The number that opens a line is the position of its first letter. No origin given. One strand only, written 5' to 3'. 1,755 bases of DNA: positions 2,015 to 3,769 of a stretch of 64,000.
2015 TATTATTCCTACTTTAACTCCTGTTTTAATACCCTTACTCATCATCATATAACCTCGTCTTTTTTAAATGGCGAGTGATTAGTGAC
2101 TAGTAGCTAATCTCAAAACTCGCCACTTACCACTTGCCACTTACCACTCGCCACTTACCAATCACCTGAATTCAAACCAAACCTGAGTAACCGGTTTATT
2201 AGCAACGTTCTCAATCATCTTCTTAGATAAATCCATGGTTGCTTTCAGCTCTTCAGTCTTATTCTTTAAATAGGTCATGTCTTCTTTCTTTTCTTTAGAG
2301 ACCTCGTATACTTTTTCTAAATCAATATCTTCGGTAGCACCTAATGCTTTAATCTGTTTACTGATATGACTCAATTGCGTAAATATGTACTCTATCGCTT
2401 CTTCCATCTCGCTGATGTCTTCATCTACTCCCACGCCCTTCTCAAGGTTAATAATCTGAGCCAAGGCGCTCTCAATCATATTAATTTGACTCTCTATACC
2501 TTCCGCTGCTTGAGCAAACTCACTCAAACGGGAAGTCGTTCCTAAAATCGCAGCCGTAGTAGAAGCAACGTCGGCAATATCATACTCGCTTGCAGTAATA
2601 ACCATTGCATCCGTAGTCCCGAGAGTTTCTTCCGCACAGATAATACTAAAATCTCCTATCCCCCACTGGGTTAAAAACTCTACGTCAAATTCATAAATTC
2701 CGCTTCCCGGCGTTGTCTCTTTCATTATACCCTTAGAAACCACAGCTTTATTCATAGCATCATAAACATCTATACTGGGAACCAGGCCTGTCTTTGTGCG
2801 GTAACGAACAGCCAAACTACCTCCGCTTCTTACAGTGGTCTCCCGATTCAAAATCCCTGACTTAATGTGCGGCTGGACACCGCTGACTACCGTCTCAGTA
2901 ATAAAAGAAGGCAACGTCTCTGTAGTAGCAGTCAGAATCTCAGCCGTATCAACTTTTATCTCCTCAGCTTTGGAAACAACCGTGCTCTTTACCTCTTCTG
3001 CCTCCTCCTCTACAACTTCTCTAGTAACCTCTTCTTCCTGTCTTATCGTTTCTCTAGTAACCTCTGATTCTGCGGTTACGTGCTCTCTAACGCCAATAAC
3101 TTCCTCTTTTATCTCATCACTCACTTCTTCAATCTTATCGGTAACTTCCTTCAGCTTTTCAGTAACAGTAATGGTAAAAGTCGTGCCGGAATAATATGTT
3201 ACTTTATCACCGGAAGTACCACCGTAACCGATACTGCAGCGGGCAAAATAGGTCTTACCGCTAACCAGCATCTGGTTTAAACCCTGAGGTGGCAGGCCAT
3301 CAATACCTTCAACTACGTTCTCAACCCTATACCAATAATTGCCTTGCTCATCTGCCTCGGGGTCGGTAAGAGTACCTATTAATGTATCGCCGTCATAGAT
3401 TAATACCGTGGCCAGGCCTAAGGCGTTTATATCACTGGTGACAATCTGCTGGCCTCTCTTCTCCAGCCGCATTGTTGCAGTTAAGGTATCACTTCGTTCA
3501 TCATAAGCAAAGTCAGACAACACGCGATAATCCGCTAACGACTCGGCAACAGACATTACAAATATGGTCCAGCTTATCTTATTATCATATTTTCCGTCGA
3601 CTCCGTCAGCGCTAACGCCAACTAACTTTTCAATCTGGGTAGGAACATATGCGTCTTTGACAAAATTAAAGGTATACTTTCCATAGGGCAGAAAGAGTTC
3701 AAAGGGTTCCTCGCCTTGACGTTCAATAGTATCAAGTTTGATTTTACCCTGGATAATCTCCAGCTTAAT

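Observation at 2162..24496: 22.3-kb uninterrupted ORF encoding a 7,444-aa secreted mosaic protein with no recognisable catalytic or anchoring domain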

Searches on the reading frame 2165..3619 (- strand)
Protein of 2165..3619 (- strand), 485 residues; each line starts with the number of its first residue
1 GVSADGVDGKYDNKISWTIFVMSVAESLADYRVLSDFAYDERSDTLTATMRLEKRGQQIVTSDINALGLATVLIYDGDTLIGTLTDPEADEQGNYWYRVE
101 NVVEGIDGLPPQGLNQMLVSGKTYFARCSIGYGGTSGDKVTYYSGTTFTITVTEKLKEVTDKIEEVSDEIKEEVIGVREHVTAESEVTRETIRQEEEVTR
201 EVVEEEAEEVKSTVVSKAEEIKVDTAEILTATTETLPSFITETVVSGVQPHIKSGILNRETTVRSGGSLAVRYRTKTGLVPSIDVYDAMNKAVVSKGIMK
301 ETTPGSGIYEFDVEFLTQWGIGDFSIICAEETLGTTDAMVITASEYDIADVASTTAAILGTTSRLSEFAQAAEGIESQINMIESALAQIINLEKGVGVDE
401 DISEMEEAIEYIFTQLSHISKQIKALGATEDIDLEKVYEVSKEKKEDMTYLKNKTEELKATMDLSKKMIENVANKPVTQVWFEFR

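Call 46: find_homologous_proteins(query=window:2165-3619:-, max_evalue=0.001)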
Query window:2165-3619:- (485 aa): 19 proteins with E <= 0.001 among 8000 candidates.
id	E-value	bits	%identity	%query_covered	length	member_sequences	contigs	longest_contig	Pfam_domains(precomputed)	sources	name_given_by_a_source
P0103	2.5e-110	388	44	95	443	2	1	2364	-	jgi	jgi:hypothetical protein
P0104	1.2e-100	356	44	100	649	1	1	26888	-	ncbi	ncbi:MAG: hypothetical protein WC301_05240, partial [Candidatus Omnitrophota bacterium]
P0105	3.7e-99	351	44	96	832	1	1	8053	-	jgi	jgi:flagellin-like hook-associated protein FlgL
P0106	4.9e-94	334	40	100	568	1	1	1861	-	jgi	jgi:hypothetical protein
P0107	2.4e-93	332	41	94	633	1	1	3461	-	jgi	jgi:hypothetical protein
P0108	8.1e-92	326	38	99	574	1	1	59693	-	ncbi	ncbi:MAG: hypothetical protein ABIC68_05795, partial [Candidatus Omnitrophota bacterium]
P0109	9.4e-91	323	38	100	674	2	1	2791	-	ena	-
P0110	5.5e-88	314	42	94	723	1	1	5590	-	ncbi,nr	ncbi:MAG: hypothetical protein NC916_00700, partial [Candidatus Omnitrophica bacterium]|nr:hypotheti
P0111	9.2e-86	307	40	100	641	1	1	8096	-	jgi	jgi:hypothetical protein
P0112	5.0e-76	274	36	99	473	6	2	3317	-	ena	-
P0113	6.1e-74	268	37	98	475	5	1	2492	-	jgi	jgi:hypothetical protein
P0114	2.1e-73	266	35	98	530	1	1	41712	-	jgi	-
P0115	2.2e-70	256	43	76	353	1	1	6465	-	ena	-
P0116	2.4e-70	256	37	94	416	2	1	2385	-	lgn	-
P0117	3.0e-63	232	48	52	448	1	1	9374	-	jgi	-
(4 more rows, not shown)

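Call 54: search_solved_structures(query=A3, max_evalue=1)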
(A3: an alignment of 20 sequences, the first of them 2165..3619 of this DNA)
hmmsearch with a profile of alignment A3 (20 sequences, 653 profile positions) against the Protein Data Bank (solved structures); distinct sequences matched with E-value up to 1: 24.
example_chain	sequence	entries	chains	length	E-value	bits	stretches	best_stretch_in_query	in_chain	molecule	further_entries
8a3k_UNK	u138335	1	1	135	1.4e-05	27.1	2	534-603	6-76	sc-apCC-4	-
9r1n_A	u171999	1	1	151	0.0055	18.6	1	530-605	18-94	sc-apCC-4-DPH-2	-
9r1j_A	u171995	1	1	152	0.052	15.3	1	534-608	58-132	sc-apCC-4-NR-1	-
6ds9_A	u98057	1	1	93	0.13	14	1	512-572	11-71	de novo designed three helix bundle GRa3D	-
9r1k_A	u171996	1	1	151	0.18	13.5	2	530-605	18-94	sc-apCC-4-A7F-1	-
5tvb_A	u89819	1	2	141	0.19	13.5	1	534-602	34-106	Nucleoprotein TPR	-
7zr2_A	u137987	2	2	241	0.2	13.4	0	539-586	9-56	Spike protein S2',Chimeric protein mimic of SARS-CoV-2 Spike HR1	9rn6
6qp4_A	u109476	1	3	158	0.22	13.2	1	529-638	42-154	UspA1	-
5to5_A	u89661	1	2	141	0.26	13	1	534-602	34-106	Nucleoprotein TPR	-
4ln3_B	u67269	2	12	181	0.27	12.9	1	330-417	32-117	Hemagglutinin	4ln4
3csx_A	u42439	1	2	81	0.28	12.9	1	534-591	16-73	Putative uncharacterized protein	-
9r1m_A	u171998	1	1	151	0.31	12.8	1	534-605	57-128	sc-apCC-4-LMF-1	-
5to6_A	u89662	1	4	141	0.33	12.7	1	534-602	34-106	Nucleoprotein TPR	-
7oac_A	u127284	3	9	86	0.35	12.6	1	531-611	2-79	General control transcription factor GCN4,conserved hypothetical protein residues 311-335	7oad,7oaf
5to7_A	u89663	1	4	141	0.39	12.4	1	534-602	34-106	Nucleoprotein TPR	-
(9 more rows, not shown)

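Call 60: predict_structure(alignment_id=A3)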
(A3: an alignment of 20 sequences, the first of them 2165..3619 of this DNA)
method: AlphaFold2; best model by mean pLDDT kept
length: 485 residues; sequences in the alignment: 20
mean_pLDDT: 73.7   pTM: 0.34
mean pLDDT of the five models: 73.7, 73.4, 70.1, 69.1, 68.1
residues with pLDDT >= 90: 130; 70-90: 197; 50-70: 70; < 50: 88
segments of 3 or more residues with pLDDT < 50: 1-28, 224-251, 350-364, 396-400, 475-485
pLDDT, mean of each block of 10 residues (from residue 1): 37 38 49 92 92 91 91 95 94 94 88 92 94 89 92 77 80 77 76 83 72 57 44 35 33 74 87 90 90 91 90 90 91 86 69 38 54 76 75 55 64 77 65 63 72 79 72 47 35
secondary structure, 60 per line:
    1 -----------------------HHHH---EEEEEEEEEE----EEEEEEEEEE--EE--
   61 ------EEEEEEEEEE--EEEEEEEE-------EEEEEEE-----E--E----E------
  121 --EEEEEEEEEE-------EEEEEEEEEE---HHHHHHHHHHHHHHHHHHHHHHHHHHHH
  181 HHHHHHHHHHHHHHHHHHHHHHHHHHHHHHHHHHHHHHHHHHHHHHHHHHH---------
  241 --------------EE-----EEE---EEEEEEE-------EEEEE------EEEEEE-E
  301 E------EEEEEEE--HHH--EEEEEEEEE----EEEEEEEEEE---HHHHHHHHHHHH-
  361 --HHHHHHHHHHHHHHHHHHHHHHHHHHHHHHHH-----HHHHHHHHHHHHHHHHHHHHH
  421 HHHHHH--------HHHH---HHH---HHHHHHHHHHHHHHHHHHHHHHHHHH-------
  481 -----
elements in order: H24-27 E31-40 E45-54 E67-76 E79-86 E94-100 E123-132 E140-149 H153-231 E262-264 E268-274 E282-286 E293-298 E308-314 E322-330 E335-344 H348-359 H363-394 H400-426 H435-438 H448-473

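Call 62: fold_search(model_id=the predicted structure, library=pdb)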
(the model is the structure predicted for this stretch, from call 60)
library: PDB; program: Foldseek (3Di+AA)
matches with E <= 10: 1826; with E <= 0.001: 53
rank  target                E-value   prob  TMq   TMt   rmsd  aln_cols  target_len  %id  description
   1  9qk2_F                1.6e-05  1.00  0.18  0.14  26.9       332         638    8  Structure of the Complement classical and lectin pathway C3 convertase in complex with substrate C3 (released 2025-12-24)
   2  2qki_A                1.6e-05  1.00  0.17  0.13  24.8       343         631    8  Human C3c in complex with the inhibitor compstatin (released 2007-08-14)
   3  5gni_A                1.9e-05  1.00  0.16  0.38  24.6       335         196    8  The crystal structure of PECAM-1 IgL1-2 trans-homophilic dimer (released 2016-12-21)
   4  3hs0_F                1.9e-05  1.00  0.18  0.14  24.8       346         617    8  Cobra Venom Factor (CVF) in complex with human factor B (released 2009-07-07)
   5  7zgj_A                2.0e-05  1.00  0.14  0.11  23.9       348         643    9  Trypanosoma brucei gambiense ISG65 in complex with human complement component C3 (released 2023-04-05)
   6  6ehg_A                2.7e-05  1.00  0.18  0.14  24.9       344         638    7  complement component C3b in complex with a nanobody (released 2018-02-14)
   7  7ptp_A                3.2e-05  1.00  0.18  0.12  37.1       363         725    9  In-situ structure of pentameric S-layer protein (released 2021-12-15)
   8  7s64_A                3.8e-05  1.00  0.17  0.06  24.0       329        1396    7  Intermediate-form oocyte/egg Alpha-2-Macroglobulin (A2Moo) tetramer (released 2022-01-05)
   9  6rur_A                4.0e-05  1.00  0.18  0.13  26.4       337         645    8  Structure of the SCIN stabilized C3bBb convertase bound to properdin (released 2019-08-21)
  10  7qiv_A                4.3e-05  1.00  0.18  0.14  27.9       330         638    8  Structure of human C3b in complex with the EWE nanobody (released 2022-02-16)
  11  9sv8_B                4.5e-05  1.00  0.18  0.15  24.9       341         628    9  Herpes simplex virus 2 delta28-73 glycoprotein C ectodomain in complex with C3b (released 2025-12-10)
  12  8eok_G                5.7e-05  0.99  0.16  0.13  26.2       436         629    9  Structure of the C3bB proconvertase in complex with lufaxin and factor Xa (released 2023-08-30)
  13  2rjm                  5.7e-05  0.89  0.12  0.18  27.5       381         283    6  3Ig structure of titin domains I67-I69 E-to-A mutated variant (released 2008-01-22)
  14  7q61_A                7.1e-05  1.00  0.18  0.08  24.2       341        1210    7  Structure of TEV conjugated A2ML1 (A2ML1-TC) (released 2022-04-20)
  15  7q1y_A                7.5e-05  1.00  0.17  0.06  25.1       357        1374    6  X-ray structure of human A2ML1 (released 2022-04-20)
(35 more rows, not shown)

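Call 77: search_protein_representatives(alignment_id=A3)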
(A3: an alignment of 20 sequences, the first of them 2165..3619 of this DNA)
Query: 20 sequences, 653 profile positions. Proteins with E-value up to 0.001 (for the whole library): 613; up to 1e-10: 465; up to 1e-30: 309. The best 150 are listed.
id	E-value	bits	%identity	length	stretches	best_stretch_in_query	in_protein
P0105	4.3e-247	838.4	-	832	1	5-653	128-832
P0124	1.2e-239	813.8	-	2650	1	8-653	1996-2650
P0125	7.6e-237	804.5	-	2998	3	5-653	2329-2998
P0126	8.5e-234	794.4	-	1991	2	6-653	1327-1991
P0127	7.6e-227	771.5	-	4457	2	7-653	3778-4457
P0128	4.8e-218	742.4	-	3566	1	8-653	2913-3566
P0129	3.0e-217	739.7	-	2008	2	8-653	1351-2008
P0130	4.4e-217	739.2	-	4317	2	7-653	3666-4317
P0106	2.7e-214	730.0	-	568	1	123-653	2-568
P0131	6.7e-211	718.8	-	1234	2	7-653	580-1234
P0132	1.5e-206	704.4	-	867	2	6-527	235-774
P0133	6.3e-201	685.8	-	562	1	101-653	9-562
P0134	2.0e-200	684.2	-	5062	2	7-653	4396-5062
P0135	2.4e-198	677.3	-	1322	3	40-653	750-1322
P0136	7.4e-197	672.4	-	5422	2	5-653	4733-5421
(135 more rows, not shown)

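Call 81: find_encoding_contigs(protein=P0108, flank=10000, max_places=2)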
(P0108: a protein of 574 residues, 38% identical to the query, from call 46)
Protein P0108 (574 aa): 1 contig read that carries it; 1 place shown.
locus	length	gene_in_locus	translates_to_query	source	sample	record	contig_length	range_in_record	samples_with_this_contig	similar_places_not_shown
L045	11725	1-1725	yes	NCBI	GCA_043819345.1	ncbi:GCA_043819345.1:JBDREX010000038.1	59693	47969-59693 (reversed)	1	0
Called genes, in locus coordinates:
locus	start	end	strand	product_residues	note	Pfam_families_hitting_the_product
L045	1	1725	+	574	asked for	?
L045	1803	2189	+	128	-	PF05635:23S_rRNA_IVP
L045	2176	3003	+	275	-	-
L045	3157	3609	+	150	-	PF13441:Gly-zipper_YMGG, PF06897:DUF1269 (weak), PF13488:Gly-zipper_Omp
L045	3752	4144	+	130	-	PF05168:HEPN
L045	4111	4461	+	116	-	PF01909:NTP_transf_2, PF18765:Polbeta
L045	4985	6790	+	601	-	PF13230:GATase_4 (faint), PF13522:GATase_6, PF13537:GATase_7, PF13580:SIS_2 (faint), PF01380:SIS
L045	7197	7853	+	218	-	PF00590:TP_methylase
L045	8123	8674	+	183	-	PF00156:Pribosyltran, PF14681:UPRTase (weak)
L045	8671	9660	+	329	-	PF02729:OTCace_N, PF00185:OTCace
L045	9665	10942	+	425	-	PF01979:Amidohydro_1, PF07969:Amidohydro_3 (faint), PF12890:DHOase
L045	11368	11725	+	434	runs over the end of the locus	-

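Call 82: find_encoding_contigs(protein=P0114, flank=10000, max_places=2)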
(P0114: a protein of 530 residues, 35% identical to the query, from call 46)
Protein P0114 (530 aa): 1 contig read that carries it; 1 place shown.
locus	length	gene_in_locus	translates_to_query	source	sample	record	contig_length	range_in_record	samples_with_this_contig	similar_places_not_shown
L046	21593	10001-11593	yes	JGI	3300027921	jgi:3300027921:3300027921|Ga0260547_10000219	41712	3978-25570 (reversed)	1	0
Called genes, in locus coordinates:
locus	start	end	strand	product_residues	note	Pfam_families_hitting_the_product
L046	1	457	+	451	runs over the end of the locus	PF10102:DUF2341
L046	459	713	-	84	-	PF05016:ParE_toxin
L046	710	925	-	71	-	-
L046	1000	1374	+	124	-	-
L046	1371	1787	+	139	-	-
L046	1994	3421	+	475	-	PF03781:FGE-sulfatase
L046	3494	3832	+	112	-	PF22296:bAvd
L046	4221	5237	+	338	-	PF00078:RVT_1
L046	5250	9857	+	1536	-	-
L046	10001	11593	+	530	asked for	-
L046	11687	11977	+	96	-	PF01541:GIY-YIG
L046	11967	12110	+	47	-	-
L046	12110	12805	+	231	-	-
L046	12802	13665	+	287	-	PF13485:Peptidase_MA_2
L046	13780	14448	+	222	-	PF01797:Y1_Tnp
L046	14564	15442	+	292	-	PF00072:Response_reg, PF00990:GGDEF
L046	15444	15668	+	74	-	PF02823:ATP-synt_DE_N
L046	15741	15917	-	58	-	-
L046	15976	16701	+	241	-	PF00430:ATP-synt_B, PF00213:OSCP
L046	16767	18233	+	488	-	PF00006:ATP-synt_ab, PF00306:ATP-synt_ab_C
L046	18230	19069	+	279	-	PF00231:ATP-synt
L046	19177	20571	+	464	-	PF02874:ATP-synt_ab_N (weak), PF00006:ATP-synt_ab, PF22919:ATP-synt_VA_C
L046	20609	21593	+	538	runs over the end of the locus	PF05157:MshEN, PF00437:T2SSE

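Call 92: find_related_loci(query=A3, collection=metagenome_contigs, flank=10000)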
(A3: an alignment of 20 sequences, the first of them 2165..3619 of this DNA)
Query A3 (485 aa) in metagenome_contigs; peptide patterns used: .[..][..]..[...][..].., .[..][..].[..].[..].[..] (x = any residue, [..] = any of these).
257 stretches matched a pattern; 149 encode a relative of the query (tblastn E <= 1e-3); the best 80 are kept; 80 distinct loci.
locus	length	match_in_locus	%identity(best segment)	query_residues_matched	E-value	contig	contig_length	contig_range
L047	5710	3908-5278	47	5-485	1e-125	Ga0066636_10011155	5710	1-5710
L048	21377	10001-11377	44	5-485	9e-123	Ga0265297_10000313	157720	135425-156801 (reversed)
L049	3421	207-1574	44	1-485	2e-120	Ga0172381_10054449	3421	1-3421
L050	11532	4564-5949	44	3-485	3e-115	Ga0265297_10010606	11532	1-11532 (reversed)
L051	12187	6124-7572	43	1-485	8e-114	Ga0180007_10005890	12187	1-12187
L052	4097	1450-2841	43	1-485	6e-114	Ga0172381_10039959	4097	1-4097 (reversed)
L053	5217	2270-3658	40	8-485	3e-112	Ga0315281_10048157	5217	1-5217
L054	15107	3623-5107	42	5-484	2e-112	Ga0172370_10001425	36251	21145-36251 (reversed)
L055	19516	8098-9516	41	1-485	2e-111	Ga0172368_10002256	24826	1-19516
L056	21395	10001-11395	40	1-485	4e-111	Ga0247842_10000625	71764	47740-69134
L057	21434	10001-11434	41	3-485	1e-110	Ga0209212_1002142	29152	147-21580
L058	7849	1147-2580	41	3-485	8e-111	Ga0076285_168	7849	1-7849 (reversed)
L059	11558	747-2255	40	2-485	4e-109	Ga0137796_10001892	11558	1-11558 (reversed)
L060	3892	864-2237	41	2-485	2e-110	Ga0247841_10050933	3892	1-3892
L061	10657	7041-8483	41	1-485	3e-108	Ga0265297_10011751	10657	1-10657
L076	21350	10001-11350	39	30-485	1e-96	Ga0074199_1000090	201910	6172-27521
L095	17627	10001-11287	37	18-485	9e-83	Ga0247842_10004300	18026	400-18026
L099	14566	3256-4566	35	12-485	1e-81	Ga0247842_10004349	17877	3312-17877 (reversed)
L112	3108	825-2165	37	23-485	3e-76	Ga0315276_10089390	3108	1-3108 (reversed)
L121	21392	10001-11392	33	18-485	1e-71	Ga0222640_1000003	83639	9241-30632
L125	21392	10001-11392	34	12-485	2e-70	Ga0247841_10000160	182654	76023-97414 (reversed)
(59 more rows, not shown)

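Call 96: search_protein_families(library=pfam, proteins=[L095:12183-13031:+, L054:8050-9552:+, L125:14649-15386:+, L059:4176-5075:+, L076:15821-16693:+, L121:13091-13342:+, L099:4582-5364:+], max_evalue=0.001)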
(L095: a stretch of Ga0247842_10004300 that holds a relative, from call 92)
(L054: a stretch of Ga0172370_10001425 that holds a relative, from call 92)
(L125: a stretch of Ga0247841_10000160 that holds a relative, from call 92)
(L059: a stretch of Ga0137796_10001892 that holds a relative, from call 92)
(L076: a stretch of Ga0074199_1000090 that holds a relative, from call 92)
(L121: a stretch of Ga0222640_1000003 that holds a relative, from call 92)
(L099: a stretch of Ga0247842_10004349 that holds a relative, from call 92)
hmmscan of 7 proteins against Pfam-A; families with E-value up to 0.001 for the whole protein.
L095:12183-13031:+ (283 aa): 1 family
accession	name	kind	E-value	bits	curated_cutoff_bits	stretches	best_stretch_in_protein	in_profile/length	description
PF13485.12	Peptidase_MA_2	-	9e-12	45.7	32.4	1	100-279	20-199/201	Peptidase MA superfamily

L054:8050-9552:+ (501 aa): 3 families
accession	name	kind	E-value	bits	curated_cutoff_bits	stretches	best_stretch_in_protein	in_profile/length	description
PF00006.31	ATP-synt_ab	-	3e-68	230.1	29.5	1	147-362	1-213/213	ATP synthase alpha/beta family, nucleotide-binding domain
PF00306.32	ATP-synt_ab_C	-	1.6e-24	87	27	1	369-494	1-126/126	ATP synthase alpha/beta chain, C terminal domain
PF02874.29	ATP-synt_ab_N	-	8.6e-06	26.6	20.9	1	24-89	3-68/69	ATP synthase alpha/beta family, beta-barrel domain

L125:14649-15386:+ (246 aa): 2 families
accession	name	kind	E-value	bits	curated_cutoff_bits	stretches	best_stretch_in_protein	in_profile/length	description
PF00213.23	OSCP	-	5.3e-14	53.1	22.3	1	173-238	101-167/172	ATP synthase delta (OSCP) subunit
PF00430.23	ATP-synt_B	-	2.6e-08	34.4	28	1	13-138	2-127/132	ATP synthase B/B' CF(0)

L059:4176-5075:+ (300 aa): 3 families
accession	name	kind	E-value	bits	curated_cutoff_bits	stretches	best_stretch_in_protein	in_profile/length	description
PF00990.26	GGDEF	-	1.9e-40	138.7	23.8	1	149-296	3-161/161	Diguanylate cyclase, GGDEF domain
PF00072.30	Response_reg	-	6.5e-21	75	30.2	1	15-122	1-108/111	Response regulator receiver domain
PF17853.6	GGDEF_2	-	0.00029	21.5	24.5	0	200-271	33-99/116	GGDEF-like domain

L076:15821-16693:+ (291 aa): 1 family
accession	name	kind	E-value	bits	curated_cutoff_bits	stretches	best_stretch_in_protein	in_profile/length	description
PF00231.24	ATP-synt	-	4.8e-28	99.1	39.9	1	23-268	12-264/285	ATP synthase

L121:13091-13342:+ (84 aa): 1 family
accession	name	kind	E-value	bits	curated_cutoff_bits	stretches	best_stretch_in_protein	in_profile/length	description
PF02823.21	ATP-synt_DE_N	-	1.2e-14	54.4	27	1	2-83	1-78/80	ATP synthase, Delta/Epsilon chain, beta-sandwich domain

L099:4582-5364:+ (261 aa): 0 families
